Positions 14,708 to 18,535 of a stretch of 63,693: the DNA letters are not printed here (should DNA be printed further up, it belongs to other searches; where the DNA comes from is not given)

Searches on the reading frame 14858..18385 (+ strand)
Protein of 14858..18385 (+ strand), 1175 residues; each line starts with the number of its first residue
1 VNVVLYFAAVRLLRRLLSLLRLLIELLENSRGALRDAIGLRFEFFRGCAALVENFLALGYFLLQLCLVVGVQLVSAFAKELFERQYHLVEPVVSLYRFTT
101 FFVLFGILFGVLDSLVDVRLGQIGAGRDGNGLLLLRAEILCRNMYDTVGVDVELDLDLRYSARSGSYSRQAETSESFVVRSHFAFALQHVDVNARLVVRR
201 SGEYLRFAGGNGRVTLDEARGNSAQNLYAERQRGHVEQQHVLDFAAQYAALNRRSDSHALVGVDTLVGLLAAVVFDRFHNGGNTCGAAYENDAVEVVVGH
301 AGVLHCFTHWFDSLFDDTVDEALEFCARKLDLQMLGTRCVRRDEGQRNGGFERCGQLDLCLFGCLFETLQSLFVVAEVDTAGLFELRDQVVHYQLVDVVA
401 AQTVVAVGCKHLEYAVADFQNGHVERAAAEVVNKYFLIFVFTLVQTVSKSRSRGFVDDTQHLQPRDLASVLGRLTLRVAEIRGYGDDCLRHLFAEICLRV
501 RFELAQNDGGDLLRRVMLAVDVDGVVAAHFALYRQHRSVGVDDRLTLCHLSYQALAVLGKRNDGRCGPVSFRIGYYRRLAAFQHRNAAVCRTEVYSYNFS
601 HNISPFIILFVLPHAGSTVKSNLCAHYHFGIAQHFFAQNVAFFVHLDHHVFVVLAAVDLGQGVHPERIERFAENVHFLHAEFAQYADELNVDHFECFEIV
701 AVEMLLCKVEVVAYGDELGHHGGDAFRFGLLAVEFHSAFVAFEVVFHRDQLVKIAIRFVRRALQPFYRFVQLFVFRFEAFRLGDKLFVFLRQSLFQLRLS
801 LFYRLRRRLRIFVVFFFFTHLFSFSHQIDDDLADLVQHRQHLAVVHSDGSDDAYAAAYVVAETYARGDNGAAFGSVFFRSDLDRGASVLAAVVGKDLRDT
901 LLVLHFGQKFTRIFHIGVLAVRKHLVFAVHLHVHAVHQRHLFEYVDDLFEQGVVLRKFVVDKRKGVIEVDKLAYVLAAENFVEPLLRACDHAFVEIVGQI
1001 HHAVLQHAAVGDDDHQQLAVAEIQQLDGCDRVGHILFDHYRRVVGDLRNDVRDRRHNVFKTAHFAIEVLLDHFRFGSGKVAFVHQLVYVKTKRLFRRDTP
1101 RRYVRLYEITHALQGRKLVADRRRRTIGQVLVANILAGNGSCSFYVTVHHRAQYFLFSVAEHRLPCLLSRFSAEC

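Call 67: search_protein_families(library=pfam, proteins=[window:14858-18385:+], max_evalue=0.00001)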
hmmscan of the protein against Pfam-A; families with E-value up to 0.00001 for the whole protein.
window:14858-18385:+ (1175 aa): 1 family
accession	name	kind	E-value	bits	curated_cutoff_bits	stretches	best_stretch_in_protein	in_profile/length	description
PF10712.14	NAD-GH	-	6.9e-127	424.8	22.8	2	61-527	12-478/576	NAD-specific glutamate dehydrogenase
